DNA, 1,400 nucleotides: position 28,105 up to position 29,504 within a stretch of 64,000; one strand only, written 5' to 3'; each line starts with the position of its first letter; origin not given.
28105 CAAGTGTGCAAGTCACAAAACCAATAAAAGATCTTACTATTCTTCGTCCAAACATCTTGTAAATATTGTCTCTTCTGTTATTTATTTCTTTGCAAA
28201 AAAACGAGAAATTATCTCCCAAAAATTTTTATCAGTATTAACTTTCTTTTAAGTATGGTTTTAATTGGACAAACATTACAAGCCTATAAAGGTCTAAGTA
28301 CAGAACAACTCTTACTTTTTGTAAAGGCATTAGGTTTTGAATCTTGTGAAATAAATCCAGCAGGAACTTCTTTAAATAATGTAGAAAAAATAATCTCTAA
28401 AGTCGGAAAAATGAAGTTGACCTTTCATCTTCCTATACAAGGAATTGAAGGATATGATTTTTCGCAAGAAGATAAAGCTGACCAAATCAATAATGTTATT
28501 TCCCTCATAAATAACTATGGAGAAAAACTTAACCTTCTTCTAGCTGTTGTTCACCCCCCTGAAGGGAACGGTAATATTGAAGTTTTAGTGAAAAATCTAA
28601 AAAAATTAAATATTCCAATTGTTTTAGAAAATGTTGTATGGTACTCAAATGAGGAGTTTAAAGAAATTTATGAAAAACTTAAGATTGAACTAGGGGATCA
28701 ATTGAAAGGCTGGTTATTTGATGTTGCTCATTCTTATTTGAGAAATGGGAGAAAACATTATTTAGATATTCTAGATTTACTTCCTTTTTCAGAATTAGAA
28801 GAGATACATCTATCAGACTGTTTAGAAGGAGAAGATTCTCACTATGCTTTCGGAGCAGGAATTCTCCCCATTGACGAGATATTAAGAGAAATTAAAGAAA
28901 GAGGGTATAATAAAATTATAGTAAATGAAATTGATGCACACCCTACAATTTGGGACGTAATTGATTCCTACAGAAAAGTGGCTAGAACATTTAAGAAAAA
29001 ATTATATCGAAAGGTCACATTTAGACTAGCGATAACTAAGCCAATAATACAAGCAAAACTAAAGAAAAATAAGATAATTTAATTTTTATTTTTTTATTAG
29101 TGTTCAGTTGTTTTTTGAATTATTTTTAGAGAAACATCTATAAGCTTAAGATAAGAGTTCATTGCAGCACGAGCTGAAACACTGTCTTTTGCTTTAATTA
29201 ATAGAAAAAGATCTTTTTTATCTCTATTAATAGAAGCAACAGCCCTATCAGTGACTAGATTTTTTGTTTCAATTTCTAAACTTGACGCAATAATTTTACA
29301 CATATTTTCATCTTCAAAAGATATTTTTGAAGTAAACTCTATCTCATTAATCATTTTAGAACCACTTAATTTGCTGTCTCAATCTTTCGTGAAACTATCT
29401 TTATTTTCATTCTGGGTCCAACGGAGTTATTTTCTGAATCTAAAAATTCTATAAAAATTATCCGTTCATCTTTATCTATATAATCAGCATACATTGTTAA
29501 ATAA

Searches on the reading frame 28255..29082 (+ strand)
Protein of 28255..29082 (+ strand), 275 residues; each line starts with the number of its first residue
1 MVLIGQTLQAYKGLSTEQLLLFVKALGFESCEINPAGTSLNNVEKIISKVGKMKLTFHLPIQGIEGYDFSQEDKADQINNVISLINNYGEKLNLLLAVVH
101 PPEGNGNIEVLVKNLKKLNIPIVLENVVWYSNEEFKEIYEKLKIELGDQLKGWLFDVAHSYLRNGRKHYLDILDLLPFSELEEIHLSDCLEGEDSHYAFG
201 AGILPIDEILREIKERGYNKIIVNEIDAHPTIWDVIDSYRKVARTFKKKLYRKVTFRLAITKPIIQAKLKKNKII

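Call 3: search_protein_families(library=pfam, proteins=[window:28255-29082:+], max_evalue=0.01)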
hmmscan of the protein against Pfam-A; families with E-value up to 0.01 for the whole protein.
window:28255-29082:+ (275 aa): 2 families
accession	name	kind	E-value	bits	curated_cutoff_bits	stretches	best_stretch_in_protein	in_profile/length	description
PF01261.30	AP_endonuc_2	-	1.5e-12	48.2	31.1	1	22-242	3-242/249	Xylose isomerase-like TIM barrel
PF09192.16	Act-Frag_cataly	-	0.0093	15.9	24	0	61-144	27-101/282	Actin-fragmin kinase, catalytic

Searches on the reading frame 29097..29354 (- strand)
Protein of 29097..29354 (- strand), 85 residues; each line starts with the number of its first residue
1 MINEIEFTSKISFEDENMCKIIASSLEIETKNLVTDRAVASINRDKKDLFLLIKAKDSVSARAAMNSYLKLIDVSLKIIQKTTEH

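Call 31: search_protein_families(library=pfam, proteins=[window:29097-29354:-], max_evalue=0.01)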
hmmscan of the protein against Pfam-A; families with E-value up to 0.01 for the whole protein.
window:29097-29354:- (85 aa): 1 family
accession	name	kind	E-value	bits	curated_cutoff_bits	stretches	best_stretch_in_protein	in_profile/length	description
PF09341.15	Pcc1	-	2.6e-13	50.6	20.9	1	7-80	2-75/75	Transcription factor Pcc1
